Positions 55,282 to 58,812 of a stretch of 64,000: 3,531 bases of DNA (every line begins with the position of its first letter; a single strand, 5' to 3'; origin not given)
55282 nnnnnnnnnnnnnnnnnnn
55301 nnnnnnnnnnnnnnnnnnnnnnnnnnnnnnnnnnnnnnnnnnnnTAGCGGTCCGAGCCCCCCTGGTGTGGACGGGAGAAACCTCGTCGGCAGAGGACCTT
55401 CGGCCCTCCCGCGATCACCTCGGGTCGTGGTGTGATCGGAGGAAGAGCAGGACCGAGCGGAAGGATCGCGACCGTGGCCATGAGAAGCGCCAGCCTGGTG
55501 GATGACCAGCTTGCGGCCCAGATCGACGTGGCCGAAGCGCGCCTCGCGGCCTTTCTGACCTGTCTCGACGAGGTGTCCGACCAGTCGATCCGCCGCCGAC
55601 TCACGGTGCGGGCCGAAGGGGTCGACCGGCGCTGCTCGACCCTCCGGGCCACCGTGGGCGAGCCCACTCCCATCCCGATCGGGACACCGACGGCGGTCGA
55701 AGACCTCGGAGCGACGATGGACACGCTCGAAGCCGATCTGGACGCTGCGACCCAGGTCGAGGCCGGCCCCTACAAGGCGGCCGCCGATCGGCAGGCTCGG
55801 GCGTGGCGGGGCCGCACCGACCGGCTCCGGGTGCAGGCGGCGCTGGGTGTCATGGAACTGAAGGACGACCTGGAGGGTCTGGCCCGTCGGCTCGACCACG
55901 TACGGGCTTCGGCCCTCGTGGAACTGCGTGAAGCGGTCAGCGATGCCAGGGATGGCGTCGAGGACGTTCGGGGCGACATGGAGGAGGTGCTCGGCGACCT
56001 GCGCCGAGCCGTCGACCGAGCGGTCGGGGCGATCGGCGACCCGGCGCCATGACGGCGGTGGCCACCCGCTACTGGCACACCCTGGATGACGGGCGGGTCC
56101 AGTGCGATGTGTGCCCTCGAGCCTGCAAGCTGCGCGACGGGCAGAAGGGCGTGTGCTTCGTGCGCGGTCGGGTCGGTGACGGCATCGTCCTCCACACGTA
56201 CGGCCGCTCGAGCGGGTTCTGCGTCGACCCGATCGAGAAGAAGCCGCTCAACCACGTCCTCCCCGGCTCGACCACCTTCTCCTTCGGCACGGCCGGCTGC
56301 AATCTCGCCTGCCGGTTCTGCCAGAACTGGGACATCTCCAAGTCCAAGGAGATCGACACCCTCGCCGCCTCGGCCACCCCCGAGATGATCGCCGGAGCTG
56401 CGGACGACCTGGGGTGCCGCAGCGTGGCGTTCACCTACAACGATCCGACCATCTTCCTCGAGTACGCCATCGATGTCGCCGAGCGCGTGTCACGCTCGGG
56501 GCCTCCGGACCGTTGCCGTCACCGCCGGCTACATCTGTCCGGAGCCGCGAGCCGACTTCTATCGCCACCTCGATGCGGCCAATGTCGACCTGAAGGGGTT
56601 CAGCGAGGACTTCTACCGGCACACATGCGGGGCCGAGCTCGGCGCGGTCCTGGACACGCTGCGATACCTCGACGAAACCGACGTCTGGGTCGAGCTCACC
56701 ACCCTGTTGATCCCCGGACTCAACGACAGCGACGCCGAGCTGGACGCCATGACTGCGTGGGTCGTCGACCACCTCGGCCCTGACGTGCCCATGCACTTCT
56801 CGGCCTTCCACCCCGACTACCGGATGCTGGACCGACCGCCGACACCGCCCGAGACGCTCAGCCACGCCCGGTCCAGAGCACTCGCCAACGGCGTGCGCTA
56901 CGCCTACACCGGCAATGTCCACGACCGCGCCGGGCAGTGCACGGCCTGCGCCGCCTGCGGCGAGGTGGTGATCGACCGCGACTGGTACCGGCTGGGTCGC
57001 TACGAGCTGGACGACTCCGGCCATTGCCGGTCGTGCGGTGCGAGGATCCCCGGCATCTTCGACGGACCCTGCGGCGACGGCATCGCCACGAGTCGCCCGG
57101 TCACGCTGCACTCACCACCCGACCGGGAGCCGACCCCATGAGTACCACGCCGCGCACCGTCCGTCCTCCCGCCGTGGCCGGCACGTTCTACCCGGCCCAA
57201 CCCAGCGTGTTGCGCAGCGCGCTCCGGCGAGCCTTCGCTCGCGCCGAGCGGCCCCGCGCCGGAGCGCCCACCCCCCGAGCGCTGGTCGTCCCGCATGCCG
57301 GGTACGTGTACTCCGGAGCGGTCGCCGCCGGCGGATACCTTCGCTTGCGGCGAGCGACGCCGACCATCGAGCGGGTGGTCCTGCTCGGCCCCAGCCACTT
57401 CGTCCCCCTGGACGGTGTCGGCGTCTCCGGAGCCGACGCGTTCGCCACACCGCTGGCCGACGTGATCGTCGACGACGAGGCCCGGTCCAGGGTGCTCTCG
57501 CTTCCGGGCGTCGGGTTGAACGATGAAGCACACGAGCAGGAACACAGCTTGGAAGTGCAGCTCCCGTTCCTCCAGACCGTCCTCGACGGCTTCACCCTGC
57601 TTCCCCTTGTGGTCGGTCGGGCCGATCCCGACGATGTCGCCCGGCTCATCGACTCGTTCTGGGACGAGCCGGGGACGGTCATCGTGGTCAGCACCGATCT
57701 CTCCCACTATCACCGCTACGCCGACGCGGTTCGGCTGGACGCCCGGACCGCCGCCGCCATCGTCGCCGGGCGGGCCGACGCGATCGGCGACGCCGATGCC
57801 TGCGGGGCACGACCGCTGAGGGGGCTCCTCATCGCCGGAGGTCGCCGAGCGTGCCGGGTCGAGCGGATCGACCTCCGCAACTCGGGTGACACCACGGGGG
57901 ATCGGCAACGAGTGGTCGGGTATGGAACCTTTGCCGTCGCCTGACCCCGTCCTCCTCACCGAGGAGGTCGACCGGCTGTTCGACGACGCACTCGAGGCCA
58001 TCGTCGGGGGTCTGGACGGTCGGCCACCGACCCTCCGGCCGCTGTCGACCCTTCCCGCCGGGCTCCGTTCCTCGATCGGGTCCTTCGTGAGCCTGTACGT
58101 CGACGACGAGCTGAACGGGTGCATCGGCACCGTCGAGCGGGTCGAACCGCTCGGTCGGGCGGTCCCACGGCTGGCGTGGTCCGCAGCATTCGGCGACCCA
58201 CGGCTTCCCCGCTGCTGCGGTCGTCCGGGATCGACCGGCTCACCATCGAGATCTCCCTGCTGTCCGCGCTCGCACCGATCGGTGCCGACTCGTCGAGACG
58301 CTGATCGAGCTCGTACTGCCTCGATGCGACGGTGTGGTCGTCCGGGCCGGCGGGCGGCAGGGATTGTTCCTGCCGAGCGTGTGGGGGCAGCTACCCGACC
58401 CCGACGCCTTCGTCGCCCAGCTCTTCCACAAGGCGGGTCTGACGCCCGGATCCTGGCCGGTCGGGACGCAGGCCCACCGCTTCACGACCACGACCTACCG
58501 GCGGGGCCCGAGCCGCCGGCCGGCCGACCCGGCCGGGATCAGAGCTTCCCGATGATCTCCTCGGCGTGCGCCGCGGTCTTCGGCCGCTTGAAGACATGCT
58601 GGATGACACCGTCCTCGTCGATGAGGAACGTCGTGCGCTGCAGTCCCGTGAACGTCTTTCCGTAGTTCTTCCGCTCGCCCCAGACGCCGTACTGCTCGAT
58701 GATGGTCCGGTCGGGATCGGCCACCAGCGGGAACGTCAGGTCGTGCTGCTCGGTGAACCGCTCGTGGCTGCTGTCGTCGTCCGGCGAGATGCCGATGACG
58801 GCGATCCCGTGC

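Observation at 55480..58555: AmmeMemoRadiSam system extended by a coupled fourth gene and sitting directly behind selD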

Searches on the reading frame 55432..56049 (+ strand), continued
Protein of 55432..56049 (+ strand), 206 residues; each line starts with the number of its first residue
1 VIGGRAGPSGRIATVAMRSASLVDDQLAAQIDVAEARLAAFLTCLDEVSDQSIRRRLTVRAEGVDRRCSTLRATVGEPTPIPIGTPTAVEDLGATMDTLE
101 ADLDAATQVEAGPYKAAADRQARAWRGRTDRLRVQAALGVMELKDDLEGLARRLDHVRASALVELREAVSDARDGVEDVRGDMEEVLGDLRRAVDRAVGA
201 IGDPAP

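Call 55: search_protein_families(library=ncbifam, alignment_id=A2, max_evalue=0.1)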
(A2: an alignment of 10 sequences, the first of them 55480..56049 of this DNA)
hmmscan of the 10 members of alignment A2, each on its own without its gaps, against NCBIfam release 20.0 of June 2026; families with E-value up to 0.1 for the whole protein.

A. member 1, window:55480-56049:+ (190 aa): 1 family
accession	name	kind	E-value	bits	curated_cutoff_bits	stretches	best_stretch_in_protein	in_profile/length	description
NF052504.1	sll1863_fam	domain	0.00032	20.8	35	1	98-182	5-89/93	sll1863 family stress response protein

B. families by the number of members that match (of 10 scanned): 13 families
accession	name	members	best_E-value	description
NF052504.1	sll1863_fam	10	2.1e-11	sll1863 family stress response protein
NF033914.0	antiphage_ZorA_1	3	2.1e-05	anti-phage ZorAB system protein ZorA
NF011925.1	PRK15396.1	2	0.02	major outer membrane lipoprotein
NF033885.1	conj_TraP_IncI1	2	0.055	conjugal transfer protein TraP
NF040480.1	CGLAU_01105_fam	1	4.6e-05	CGLAU_01105 family protein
NF047515.1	SpiroCoCo_C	1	0.005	SpiroCoCo family coiled-coil protein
NF033533.1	lone7_assoc_B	1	0.011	type VII secretion system-associated protein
NF002375.0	PRK01371.1-2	1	0.011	sec-independent translocase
NF045487.1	ASRP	1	0.019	archaea-specific SMC-related protein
NF051463.1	Rv1815_serprot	1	0.036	Rv1815 family serine proteinase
TIGR02168.1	SMC_prok_B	1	0.037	chromosome segregation protein SMC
NF033441.0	BREX_BrxC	1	0.037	BREX system P-loop protein BrxC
NF045650.1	CD1247_Nterm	1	0.067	CD1247 N-terminal domain-containing protein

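Call 64: fold_search(model_id=the predicted structure, library=pdb)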
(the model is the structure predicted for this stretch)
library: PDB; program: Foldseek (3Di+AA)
matches with E <= 10: 37; with E <= 0.001: 0
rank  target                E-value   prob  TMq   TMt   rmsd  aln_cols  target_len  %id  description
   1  1dow_A                1.2e+00  0.12  0.23  0.22  32.1       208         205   18  CRYSTAL STRUCTURE OF A CHIMERA OF BETA-CATENIN AND ALPHA-CATENIN (released 2000-07-12)
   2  3zx6_A                3.0e+00  0.16  0.36  0.25  50.7       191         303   16  Structure of Hamp(AF1503)-Tsr fusion - Hamp (A291V) mutant (released 2012-02-29)
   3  1f4m_D                3.8e+00  0.30  0.23  0.61   2.9        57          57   18  P3(2) CRYSTAL STRUCTURE OF ALA2ILE2-6, A VERSION OF ROP WITH A REPACKED HYDROPHOBIC CORE AND A NEW FOLD. (released 2001-01-10)
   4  3s84_A                3.8e+00  0.12  0.32  0.27  52.6       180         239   16  Dimeric apoA-IV (released 2012-05-16)
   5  3fav_D                4.2e+00  0.54  0.30  0.67   2.0        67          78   10  Structure of the CFP10-ESAT6 complex from Mycobacterium tuberculosis (released 2009-11-24)
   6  6dma_F                4.2e+00  0.11  0.19  0.37   5.1        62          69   14  DHD15_closed (released 2018-12-19)
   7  3q4h_B                4.5e+00  0.54  0.30  0.66   2.5        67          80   13  Crystal structure of the Mycobacterium smegmatis EsxGH complex (MSMEG_0620-MSMEG_0621) (released 2011-01-26)
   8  3k79                  4.5e+00  0.38  0.26  0.69   2.2        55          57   14  C38A, C52V Cysteine-Free Variant of Rop (Rom) (released 2010-02-02)
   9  1gto_A                4.5e+00  0.30  0.25  0.62   3.1        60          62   15  HIGH RESOLUTION STRUCTURE OF A HYPERSTABLE HELICAL BUNDLE PROTEIN MUTANT (released 1997-01-27)
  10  3q4h_D                5.0e+00  0.51  0.30  0.64   2.4        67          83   13  Crystal structure of the Mycobacterium smegmatis EsxGH complex (MSMEG_0620-MSMEG_0621) (released 2011-01-26)
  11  2ijj_A                5.6e+00  0.23  0.24  0.64   3.1        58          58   16  Crystal structure analysis of ColE1 ROM mutant F14Y (released 2007-10-16)
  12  3fav_B                6.3e+00  0.38  0.31  0.74   2.6        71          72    8  Structure of the CFP10-ESAT6 complex from Mycobacterium tuberculosis (released 2009-11-24)
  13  4it5_A                6.3e+00  0.06  0.24  0.28  22.0       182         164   12  Chaperone HscB from Vibrio cholerae (released 2013-01-30)
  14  8u5w_A                6.7e+00  0.18  0.28  0.63   3.1        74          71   11  De novo designed pentameric helical bundle protein (released 2024-09-25)
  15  5dny_D                6.7e+00  0.08  0.18  0.11   5.6        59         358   10  Structure of the ATPrS-Mre11/Rad50-DNA complex (released 2016-02-24)
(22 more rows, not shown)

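Call 73: search_protein_families(library=pfam, proteins=[P0018, P0013, P0027, P0015, P0040, P0054, P0063, P0041], max_evalue=0.001)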
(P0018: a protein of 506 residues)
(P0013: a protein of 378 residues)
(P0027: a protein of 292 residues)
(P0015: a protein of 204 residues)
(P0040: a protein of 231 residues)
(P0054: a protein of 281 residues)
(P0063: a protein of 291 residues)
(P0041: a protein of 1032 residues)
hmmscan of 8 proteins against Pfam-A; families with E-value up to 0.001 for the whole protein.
P0018 (506 aa): 2 families
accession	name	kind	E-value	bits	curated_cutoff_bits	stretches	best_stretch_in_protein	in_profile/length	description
PF00582.32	Usp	-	2.3e-20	74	24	2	362-494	5-141/141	Universal stress protein family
PF07889.17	DUF1664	-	1.7e-05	25.3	34.6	0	35-89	50-104/124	Protein of unknown function (DUF1664)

P0013 (378 aa): 1 family
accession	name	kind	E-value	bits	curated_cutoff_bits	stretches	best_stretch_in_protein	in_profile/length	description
PF02577.19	BFN_dom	-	3.5e-26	91.7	27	1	20-133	1-111/112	Bifunctional nuclease domain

P0027 (292 aa): 4 families
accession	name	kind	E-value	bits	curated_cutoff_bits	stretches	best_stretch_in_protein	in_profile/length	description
PF01442.23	Apolipoprotein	-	8.6e-08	32.5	90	1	114-249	48-176/190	Apolipoprotein A1/A4/E domain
PF04513.17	Baculo_PEP_C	-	0.0006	20.3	38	0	161-244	5-84/140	Baculovirus polyhedron envelope protein, PEP, C terminus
PF11101.13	DUF2884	-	0.00097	19.3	30.6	0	34-85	70-121/228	Protein of unknown function (DUF2884)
PF24151.2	ArlX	-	0.001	19.1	28.7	0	8-80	32-105/229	ArlX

P0015 (204 aa): 0 families

P0040 (231 aa): 0 families

P0054 (281 aa): 6 families
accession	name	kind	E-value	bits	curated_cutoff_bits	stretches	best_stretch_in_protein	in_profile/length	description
PF01442.23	Apolipoprotein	-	1.1e-12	48.4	90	3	83-240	38-183/190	Apolipoprotein A1/A4/E domain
PF07464.16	ApoLp-III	-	2.1e-05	25.1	36.3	0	221-266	32-77/146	Apolipophorin-III precursor (apoLp-III)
PF17078.10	SHE3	-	4.9e-05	23.6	30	0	39-130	70-160/228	SWI5-dependent HO expression protein 3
PF04513.17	Baculo_PEP_C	-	0.00013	22.5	38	0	10-60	31-81/140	Baculovirus polyhedron envelope protein, PEP, C terminus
PF14643.11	DUF4455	-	0.00047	19.3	30.4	1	4-139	272-401/469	Domain of unknown function (DUF4455)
PF03938.19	OmpH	-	0.00068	20.3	32.4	0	78-175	12-109/141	Outer membrane protein (OmpH-like)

P0063 (291 aa): 3 families
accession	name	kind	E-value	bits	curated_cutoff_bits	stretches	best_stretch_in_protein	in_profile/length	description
PF00582.32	Usp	-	1.6e-18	68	24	1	2-56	85-139/141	Universal stress protein family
PF01442.23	Apolipoprotein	-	2.2e-07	31.2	90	1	105-226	62-177/190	Apolipoprotein A1/A4/E domain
PF05008.21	V-SNARE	-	0.00016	22.5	25.9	1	172-255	8-91/92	Vesicle transport v-SNARE protein N-terminus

P0041 (1032 aa): 9 families
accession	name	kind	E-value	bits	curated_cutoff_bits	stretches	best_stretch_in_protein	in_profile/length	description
PF14584.11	DUF4446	-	2.2e-11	44.4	27.4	0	293-367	8-82/150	Protein of unknown function (DUF4446)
PF00433.29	Pkinase_C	-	4.6e-09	37.3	20.9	0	250-265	27-42/44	Protein kinase C terminal domain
PF16674.11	UCH_N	-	4.6e-09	36.5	25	0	152-177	79-104/105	N-terminal of ubiquitin carboxyl-terminal hydrolase 37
PF10035.14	DUF2179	-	7.3e-09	35.8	22.8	0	247-263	29-45/55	Uncharacterized protein conserved in bacteria (DUF2179)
PF04096.20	Nucleoporin2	-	1.6e-07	32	28.4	0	232-268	96-132/148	Nup98-96 autopeptidase S59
PF18517.6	LZ3wCH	-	4.8e-06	26.9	26.1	0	59-95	11-44/55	Leucine zipper with capping helix domain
PF08990.16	Docking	-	5.2e-06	26.5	20.9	0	86-96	10-20/29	Erythronolide synthase docking domain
PF00833.23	Ribosomal_S17e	-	7.4e-06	26.3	22.8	0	74-92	8-26/122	Ribosomal S17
PF22918.2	PTEN2_C2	-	0.00075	19.9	25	0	215-252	9-46/130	PTEN2, C2 domain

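Call 79: find_encoding_contigs(protein=P0005, flank=5000, max_places=3)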
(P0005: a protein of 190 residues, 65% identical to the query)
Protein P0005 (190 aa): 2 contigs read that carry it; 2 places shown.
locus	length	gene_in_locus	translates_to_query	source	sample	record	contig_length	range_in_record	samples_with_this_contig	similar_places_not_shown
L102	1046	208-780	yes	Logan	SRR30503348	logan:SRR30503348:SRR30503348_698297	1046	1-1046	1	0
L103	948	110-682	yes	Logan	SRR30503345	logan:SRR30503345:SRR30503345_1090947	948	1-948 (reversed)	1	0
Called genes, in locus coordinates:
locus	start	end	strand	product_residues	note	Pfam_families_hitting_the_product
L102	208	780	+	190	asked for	-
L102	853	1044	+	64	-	?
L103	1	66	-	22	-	?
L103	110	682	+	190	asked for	-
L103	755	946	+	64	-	?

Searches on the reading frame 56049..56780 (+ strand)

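Call 4: search_protein_families(library=pfam, proteins=[window:56049-56780:+], max_evalue=0.01)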
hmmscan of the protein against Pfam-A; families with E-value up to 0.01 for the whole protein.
window:56049-56780:+ (244 aa): 1 family
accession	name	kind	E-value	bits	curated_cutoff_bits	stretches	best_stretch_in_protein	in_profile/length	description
PF04055.27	Radical_SAM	-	3e-08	34.5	29.5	1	81-149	4-72/166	Radical SAM superfamily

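Call 5: search_protein_families(library=ncbifam, proteins=[window:56049-56780:+], max_evalue=0.01)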
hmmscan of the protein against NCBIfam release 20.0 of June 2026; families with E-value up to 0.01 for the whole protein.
window:56049-56780:+ (244 aa): 3 families
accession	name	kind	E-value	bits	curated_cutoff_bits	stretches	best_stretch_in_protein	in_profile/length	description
TIGR04337.1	AmmeMemoSam_rS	hypoth_equivalog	1e-80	271.3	220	1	6-148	1-143/349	AmmeMemoRadiSam system radical SAM enzyme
TIGR02495.1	NrdG2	equivalog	8.9e-06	25.2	131.15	1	72-114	14-56/193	anaerobic ribonucleoside-triphosphate reductase activating protein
TIGR04038.1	tatD_link_rSAM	subfamily_domain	0.0036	17.1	129.7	1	81-152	15-89/192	TatD family nuclease-associated radical SAM protein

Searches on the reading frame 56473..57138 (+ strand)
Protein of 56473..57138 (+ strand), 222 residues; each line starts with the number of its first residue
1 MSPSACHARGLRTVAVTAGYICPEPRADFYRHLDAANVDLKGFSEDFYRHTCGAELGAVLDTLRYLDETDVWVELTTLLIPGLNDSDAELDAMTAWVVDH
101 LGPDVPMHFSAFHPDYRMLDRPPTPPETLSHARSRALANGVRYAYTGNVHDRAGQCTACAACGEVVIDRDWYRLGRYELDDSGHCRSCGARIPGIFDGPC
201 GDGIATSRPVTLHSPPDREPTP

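Call 4: search_protein_families(library=pfam, proteins=[window:56473-57138:+], max_evalue=0.01)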
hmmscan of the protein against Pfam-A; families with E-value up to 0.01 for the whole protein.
window:56473-57138:+ (222 aa): 1 family
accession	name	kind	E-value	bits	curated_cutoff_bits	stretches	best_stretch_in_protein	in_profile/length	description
PF04055.27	Radical_SAM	-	0.0002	22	29.5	1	10-89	77-160/166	Radical SAM superfamily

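Call 5: search_protein_families(library=ncbifam, proteins=[window:56473-57138:+], max_evalue=0.01)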
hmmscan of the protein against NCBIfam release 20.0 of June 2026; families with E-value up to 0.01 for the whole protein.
window:56473-57138:+ (222 aa): 9 families
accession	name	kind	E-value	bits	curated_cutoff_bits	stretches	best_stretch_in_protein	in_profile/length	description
TIGR04337.1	AmmeMemoSam_rS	hypoth_equivalog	1.3e-94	317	220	1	4-202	140-339/349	AmmeMemoRadiSam system radical SAM enzyme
TIGR04041.1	activase_YjjW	hypoth_equivalog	9.1e-10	38.4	250.2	1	7-114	134-240/276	YjjW family glycine radical enzyme activase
TIGR02494.1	PFLE_PFLC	subfamily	7e-08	32.1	174.35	1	5-113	147-255/293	glycyl-radical enzyme activating protein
TIGR04395.1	cutC_activ_rSAM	equivalog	2.4e-07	30.4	360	1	5-100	153-248/309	choline TMA-lyase-activating enzyme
TIGR02493.1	PFLA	equivalog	9.1e-06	25.2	231.75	1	5-97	89-183/235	pyruvate formate-lyase-activating protein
NF048010.1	SfplDhtActHpsHDes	equivalog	2.7e-05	23.2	430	1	7-113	157-264/298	(2S)-3-sulfopropanediol dehydratase activating enzyme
NF043069.1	T4HPD_activ_SAM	equivalog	0.00021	20.8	425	1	5-97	147-239/299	trans-4-hydroxy-L-proline dehydratase activase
TIGR04003.1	rSAM_BssD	equivalog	0.00052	19.3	496.45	1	31-100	178-247/314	[benzylsuccinate synthase]-activating enzyme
NF048008.1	SfplDhtActHpfHKleb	equivalog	0.009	15.3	500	0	6-105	151-250/308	(2S)-3-sulfopropanediol dehydratase activating enzyme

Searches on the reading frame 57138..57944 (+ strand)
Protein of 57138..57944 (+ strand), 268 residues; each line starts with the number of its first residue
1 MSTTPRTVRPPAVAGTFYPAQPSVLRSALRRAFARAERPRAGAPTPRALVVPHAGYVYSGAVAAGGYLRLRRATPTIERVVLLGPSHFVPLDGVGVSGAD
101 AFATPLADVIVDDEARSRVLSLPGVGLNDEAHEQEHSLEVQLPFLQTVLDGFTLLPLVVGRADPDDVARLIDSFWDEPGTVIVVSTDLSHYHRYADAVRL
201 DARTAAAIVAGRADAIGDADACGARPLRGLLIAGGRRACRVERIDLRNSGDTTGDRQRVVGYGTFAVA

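Call 4: search_protein_families(library=pfam, proteins=[window:57138-57941:+], max_evalue=0.01)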
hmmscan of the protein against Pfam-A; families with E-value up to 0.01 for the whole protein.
window:57138-57941:+ (268 aa): 1 family
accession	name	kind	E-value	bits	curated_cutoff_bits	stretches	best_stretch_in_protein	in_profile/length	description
PF01875.22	Memo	-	2.8e-49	168.2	27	1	10-264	1-267/269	Memo-like protein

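Call 5: search_protein_families(library=ncbifam, proteins=[window:57138-57941:+], max_evalue=0.01)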
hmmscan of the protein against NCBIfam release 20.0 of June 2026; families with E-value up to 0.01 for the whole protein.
window:57138-57941:+ (268 aa): 2 families
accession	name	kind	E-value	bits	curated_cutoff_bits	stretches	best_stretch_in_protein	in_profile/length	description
TIGR04336.1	AmmeMemoSam_B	hypoth_equivalog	6.5e-73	245.3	26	1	9-266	1-269/270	AmmeMemoRadiSam system protein B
NF001987.0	PRK00782.1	equivalog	3.2e-46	157.8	295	1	8-266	2-264/267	MEMO1 family protein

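Call 24: find_encoding_contigs(protein=window:57138-57944:+, flank=10000, max_places=6)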
Protein window:57138-57944:+ (268 aa): no gene with exactly this product is on record in the collection.

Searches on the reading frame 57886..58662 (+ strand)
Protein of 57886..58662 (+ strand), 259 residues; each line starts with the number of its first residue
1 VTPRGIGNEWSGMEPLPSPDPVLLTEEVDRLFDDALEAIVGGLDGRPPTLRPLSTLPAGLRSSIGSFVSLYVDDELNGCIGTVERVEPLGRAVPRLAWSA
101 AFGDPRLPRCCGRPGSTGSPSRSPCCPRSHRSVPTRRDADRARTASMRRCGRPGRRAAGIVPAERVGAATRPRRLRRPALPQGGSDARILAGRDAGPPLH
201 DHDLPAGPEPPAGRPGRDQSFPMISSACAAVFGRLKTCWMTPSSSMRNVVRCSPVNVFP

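Call 4: search_protein_families(library=pfam, proteins=[window:57886-58662:+], max_evalue=0.01)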
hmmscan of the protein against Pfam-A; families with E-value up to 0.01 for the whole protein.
window:57886-58662:+ (259 aa): 1 family
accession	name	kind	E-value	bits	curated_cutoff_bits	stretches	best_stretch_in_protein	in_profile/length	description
PF01871.22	AMMECR1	-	1.3e-10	41.5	25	1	54-108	21-76/168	AMMECR1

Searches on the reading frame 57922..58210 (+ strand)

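Call 5: search_protein_families(library=ncbifam, proteins=[window:57922-58210:+], max_evalue=0.01)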
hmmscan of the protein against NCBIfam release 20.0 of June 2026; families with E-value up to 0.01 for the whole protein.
window:57922-58210:+ (96 aa): 3 families
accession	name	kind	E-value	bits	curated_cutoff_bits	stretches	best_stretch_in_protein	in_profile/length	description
TIGR04335.1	AmmeMemoSam_A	hypoth_equivalog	2.9e-13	49.6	99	1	25-95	9-78/175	AmmeMemoRadiSam system protein A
NF002000.0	PRK00801.1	equivalog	1.4e-06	27.5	273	1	38-96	30-88/201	hypothetical protein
TIGR00296.1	TIGR00296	hypoth_equivalog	3.1e-06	27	91.05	1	49-95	41-89/200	TIGR00296 family protein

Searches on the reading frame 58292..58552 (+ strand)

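Call 4: search_protein_families(library=pfam, proteins=[window:58334-58552:+], max_evalue=0.01)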
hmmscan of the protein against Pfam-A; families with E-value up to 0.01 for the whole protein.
window:58334-58552:+ (73 aa): 1 family
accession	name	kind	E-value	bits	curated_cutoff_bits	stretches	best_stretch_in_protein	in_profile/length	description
PF01871.22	AMMECR1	-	3.7e-07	30.2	25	1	2-53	113-166/168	AMMECR1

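Call 5: search_protein_families(library=ncbifam, proteins=[window:58292-58552:+], max_evalue=0.01)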
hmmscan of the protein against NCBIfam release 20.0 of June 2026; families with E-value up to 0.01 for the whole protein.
window:58292-58552:+ (87 aa): 3 families
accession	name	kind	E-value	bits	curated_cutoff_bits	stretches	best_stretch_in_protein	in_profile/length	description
TIGR04335.1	AmmeMemoSam_A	hypoth_equivalog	2.8e-16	59.4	99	1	3-69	109-175/175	AmmeMemoRadiSam system protein A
NF002000.0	PRK00801.1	equivalog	2.8e-06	26.6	273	1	13-69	127-184/201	hypothetical protein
TIGR00296.1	TIGR00296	hypoth_equivalog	3.9e-05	23.4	91.05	1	13-70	130-189/200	TIGR00296 family protein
